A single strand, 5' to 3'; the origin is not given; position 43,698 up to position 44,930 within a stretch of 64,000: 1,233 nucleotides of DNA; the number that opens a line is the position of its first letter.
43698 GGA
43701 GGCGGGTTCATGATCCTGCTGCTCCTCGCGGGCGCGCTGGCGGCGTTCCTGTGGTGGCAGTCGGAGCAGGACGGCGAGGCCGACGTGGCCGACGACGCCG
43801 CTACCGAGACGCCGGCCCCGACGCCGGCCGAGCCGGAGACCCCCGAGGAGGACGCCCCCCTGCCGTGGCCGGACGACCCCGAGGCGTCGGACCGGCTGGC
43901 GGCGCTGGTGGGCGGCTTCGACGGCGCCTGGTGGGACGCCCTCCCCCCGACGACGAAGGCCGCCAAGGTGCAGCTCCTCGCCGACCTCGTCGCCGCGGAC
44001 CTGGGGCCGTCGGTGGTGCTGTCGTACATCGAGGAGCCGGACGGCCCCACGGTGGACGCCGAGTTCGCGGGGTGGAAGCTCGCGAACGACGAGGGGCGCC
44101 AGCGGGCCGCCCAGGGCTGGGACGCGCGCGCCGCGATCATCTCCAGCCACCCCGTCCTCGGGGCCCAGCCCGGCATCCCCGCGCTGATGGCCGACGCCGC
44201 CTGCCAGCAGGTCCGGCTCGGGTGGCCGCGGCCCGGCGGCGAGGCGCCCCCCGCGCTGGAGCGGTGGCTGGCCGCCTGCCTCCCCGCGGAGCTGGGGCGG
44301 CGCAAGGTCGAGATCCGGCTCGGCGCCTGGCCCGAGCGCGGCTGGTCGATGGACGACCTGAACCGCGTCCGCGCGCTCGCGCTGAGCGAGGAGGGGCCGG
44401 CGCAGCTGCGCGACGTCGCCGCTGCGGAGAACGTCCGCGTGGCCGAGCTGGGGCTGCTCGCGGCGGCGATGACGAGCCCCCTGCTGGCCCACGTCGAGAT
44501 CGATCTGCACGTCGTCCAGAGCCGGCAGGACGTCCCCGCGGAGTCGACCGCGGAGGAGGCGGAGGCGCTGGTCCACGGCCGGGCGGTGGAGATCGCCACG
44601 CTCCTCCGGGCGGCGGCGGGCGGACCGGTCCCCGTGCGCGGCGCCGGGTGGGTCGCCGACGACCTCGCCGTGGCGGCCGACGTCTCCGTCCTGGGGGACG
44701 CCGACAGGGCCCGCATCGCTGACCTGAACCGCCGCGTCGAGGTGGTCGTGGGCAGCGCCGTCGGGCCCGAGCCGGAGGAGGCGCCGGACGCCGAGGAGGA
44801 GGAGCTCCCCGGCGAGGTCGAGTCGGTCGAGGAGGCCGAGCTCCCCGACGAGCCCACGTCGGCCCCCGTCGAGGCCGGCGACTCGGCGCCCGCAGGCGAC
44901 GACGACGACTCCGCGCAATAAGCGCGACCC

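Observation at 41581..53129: RND efflux operon with an embedded membrane-anchored PP2C phosphatase and two tandem RND permeases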

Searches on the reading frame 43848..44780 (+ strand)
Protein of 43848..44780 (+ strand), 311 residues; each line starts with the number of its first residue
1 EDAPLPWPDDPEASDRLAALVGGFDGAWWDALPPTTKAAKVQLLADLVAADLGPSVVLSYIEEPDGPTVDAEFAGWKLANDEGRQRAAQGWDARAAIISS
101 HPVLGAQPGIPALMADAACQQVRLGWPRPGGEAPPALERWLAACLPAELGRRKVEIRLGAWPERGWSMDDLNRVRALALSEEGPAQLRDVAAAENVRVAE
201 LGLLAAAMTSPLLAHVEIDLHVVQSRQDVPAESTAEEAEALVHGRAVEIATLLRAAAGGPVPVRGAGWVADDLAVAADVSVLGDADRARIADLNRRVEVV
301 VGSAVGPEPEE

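Call 34: search_solved_structures(query=A2, max_evalue=10, show_alignments=2)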
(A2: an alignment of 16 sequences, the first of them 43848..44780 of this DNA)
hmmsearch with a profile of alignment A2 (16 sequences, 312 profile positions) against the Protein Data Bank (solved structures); distinct sequences matched with E-value up to 10: 3.
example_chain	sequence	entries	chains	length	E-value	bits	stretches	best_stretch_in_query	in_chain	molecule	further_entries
4b62_A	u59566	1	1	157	0.019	17.3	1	238-307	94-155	TSSL1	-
4o5h_A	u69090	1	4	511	0.024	17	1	4-60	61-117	Phenylacetaldehyde dehydrogenase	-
3b4w_A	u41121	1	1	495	0.32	13.3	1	4-89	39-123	Aldehyde dehydrogenase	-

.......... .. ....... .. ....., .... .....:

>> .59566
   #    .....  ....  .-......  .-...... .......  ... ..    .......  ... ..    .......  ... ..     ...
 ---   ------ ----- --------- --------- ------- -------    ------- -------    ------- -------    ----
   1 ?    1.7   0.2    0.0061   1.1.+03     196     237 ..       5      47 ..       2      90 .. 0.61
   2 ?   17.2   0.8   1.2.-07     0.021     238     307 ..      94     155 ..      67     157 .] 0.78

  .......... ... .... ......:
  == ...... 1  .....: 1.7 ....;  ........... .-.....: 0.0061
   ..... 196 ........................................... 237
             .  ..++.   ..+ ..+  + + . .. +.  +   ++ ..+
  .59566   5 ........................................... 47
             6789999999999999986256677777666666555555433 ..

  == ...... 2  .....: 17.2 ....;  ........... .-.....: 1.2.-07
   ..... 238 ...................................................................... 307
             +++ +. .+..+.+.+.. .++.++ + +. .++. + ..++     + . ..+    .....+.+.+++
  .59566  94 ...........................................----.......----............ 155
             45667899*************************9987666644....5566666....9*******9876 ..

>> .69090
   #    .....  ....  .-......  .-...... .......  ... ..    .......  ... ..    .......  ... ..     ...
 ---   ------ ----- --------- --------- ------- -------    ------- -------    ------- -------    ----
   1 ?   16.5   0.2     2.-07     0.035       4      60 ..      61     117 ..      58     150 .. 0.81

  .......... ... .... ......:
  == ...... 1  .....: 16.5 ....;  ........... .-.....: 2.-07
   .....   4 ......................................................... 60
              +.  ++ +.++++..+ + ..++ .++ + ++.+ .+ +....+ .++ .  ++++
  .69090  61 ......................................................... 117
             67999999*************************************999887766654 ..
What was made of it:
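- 43857..44774 (+): Lineage-specific periplasmic globular domain (aa 375-680). It has two invariant Cys (C490, C515). Its C-terminal half (about aa 520-680, nt 44292-44774) has an OmpA-like fold ending in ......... TssL1 profile hit E 0.019 (call 34).
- On OmpA-like peptidoglycan-binding domain (PF00691): The only sequence signal is a weak profile hit to TssL1, E 0.019 (call 34).
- The RA...NRRVE motif aligns to TssL1 (call 34).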

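Call 35: search_protein_families(library=pfam, alignment_id=A2, max_evalue=10)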
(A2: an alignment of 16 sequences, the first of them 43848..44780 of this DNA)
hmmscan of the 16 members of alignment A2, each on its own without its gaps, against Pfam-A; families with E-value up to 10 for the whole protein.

A. member 1, window:43848-44780:+ (311 aa): 0 families

B. families by the number of members that match (of 16 scanned): 5 families
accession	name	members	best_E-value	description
PF07813.17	LTXXQ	1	0.029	LTXXQ motif family protein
PF25691.1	BW3TFN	1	0.13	Baseplate wedge 3 tail fiber network component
PF24881.1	DUF7739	1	0.16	Domain of unknown function (DUF7739)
PF12464.13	Mac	1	0.18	Maltose acetyltransferase hexapeptide capping motif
PF22097.1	McpB_HAMP_1st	1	0.27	Methyl-accepting chemotaxis protein McpB, first HAMP domain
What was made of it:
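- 43857..44774 (+): No Pfam hit (call 35).
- On OmpA-like peptidoglycan-binding domain (PF00691): No Pfam OmpA hit for any of 16 members, even at E up to 10 (call 35).
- No Pfam OmpA match for any of 16 members (call 35).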

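Call 43: predict_structure(alignment_id=A2)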
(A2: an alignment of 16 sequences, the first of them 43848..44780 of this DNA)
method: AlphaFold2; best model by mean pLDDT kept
length: 311 residues; sequences in the alignment: 16
mean_pLDDT: 87.7   pTM: 0.85
mean pLDDT of the five models: 87.7, 87.7, 87.2, 86.8, 86.6
residues with pLDDT >= 90: 199; 70-90: 81; 50-70: 26; < 50: 5
segments of 3 or more residues with pLDDT < 50: 307-311
pLDDT, mean of each block of 10 residues (from residue 1): 85 94 95 95 96 78 67 75 91 97 97 96 83 74 94 90 87 95 94 90 94 95 90 93 96 93 94 62 77 91 67 45
secondary structure, 60 per line:
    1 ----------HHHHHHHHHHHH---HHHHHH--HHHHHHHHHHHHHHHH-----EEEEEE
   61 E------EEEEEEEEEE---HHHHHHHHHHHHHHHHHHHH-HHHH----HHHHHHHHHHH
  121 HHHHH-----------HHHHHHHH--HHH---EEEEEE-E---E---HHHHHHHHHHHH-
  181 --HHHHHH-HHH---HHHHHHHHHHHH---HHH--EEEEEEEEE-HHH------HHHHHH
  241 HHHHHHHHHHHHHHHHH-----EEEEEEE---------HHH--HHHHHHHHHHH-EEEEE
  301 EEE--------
elements in order: H11-22 H26-31 H34-49 E55-61 E68-77 H81-100 H102-105 H110-125 H137-144 E153-158 H168-179 H183-188 H196-207 E216-224 H235-257 E263-269 H284-294 E296-303
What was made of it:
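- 43857..44774 (+): AF2 pLDDT 87.7, pTM 0.85 (call 43).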

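Call 61: search_protein_representatives(alignment_id=A2)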
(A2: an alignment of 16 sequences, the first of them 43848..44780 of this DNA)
Query: 16 sequences, 312 profile positions. Proteins with E-value up to 0.001 (for the whole library): 16; up to 1e-10: 15; up to 1e-30: 13. The best 16 are listed.
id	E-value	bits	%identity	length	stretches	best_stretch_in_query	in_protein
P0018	1.4e-115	402.1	-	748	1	2-312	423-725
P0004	1.1e-108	379.5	-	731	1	2-308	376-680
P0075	2.4e-105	368.5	-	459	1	3-308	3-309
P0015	1.3e-104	366.2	-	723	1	1-312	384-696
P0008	1.3e-99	349.7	-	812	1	2-309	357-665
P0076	4.1e-96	338.2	-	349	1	11-311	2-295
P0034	3.4e-94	331.9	-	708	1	2-312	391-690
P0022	5.0e-94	331.3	-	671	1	2-312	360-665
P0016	5.9e-87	308.1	-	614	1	8-305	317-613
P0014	8.1e-80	284.7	-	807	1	2-312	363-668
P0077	2.4e-77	276.5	-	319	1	14-312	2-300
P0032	2.6e-60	220.6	-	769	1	2-304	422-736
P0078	3.4e-51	190.6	-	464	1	3-312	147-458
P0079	5.9e-15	71.6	-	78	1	132-192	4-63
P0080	1.3e-12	63.9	-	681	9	141-190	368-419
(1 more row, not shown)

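Call 81: fold_search(model_id=the predicted structure, library=pdb)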
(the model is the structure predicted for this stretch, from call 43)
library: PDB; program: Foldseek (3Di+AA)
matches with E <= 10: 314; with E <= 0.001: 1
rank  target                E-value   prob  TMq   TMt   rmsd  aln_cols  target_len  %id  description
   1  1r1m                  6.2e-04  1.00  0.23  0.43   8.1       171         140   17  Structure of the OmpA-like domain of RmpM from Neisseria meningitidis (released 2004-05-11)
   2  5u1h_A                4.3e-03  1.00  0.26  0.57   6.7       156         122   15  Crystal structure of the C-terminal peptidoglycan binding domain of OprF (PA1777) from Pseudomonas aeruginosa (released 2017-01-11)
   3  5nhx                  5.1e-03  0.98  0.22  0.45   8.3       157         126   15  Periplasmic domain of Outer Membrane Protein A from Klebsiella pneumoniae (released 2018-05-16)
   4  4erh_B                5.4e-03  1.00  0.25  0.52   8.1       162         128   13  The crystal structure of OmpA domain of OmpA from Salmonella enterica subsp. enterica serovar Typhimurium str. 14028S (released 2012-05-02)
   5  4rha_A                6.0e-03  1.00  0.26  0.54   7.7       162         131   10  Structure of the C-terminal domain of outer-membrane protein OmpA from Salmonella enterica subsp. enterica serovar Typ (released 2014-10-29)
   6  3khn_A                7.5e-03  0.97  0.22  0.38  12.2       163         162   16  Crystal structure of putative MotB like protein DVU_2228 from Desulfovibrio vulgaris. (released 2009-12-01)
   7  6jfw_A                7.9e-03  1.00  0.26  0.50   6.9       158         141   15  Crystal structure of PA0833 periplasmic domain from Pseudomonas aeruginosa reveals an unexpected enlarged peptidoglyca (released 2019-03-20)
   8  5u1h_C                9.3e-03  1.00  0.26  0.57   6.9       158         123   14  Crystal structure of the C-terminal peptidoglycan binding domain of OprF (PA1777) from Pseudomonas aeruginosa (released 2017-01-11)
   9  6iki_B                1.5e-02  0.96  0.23  0.44   9.5       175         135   15  Crystal structure of YfiB(W55L) (released 2019-03-13)
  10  6aeo_A                1.6e-02  0.82  0.24  0.16  15.6       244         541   16  TssL periplasmic domain (released 2019-06-12)
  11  6ikj_A                1.7e-02  0.99  0.24  0.46   7.2       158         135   16  Crystal structure of YfiB(F48S) (released 2019-03-13)
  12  3s06_B                1.7e-02  0.93  0.22  0.40   8.7       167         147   10  The crystal structure of the periplasmic domain of Helicobacter pylori MotB (residues 97-256, P3121). (released 2012-03-14)
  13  4zhv_A                1.8e-02  0.99  0.25  0.48   6.1       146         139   16  Crystal structure of a bacterial signalling protein (released 2016-04-27)
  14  2mqe_MODEL_1_A        1.8e-02  0.97  0.26  0.46   9.3       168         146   16  Solution structure of Escherichia coli Outer membrane protein A C-terminal domain (released 2014-09-03)
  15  3td3_H                1.9e-02  0.99  0.26  0.57   6.1       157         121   11  Crystal structure of OmpA-like domain from Acinetobacter baumannii in complex with glycine (released 2011-10-26)
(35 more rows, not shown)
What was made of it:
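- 43857..44774 (+): Foldseek 1r1m E 6e-4 (call 81).
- On OmpA-like peptidoglycan-binding domain (PF00691): Foldseek 1r1m gives E 6e-4 (call 81).
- Foldseek agrees (call 81).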
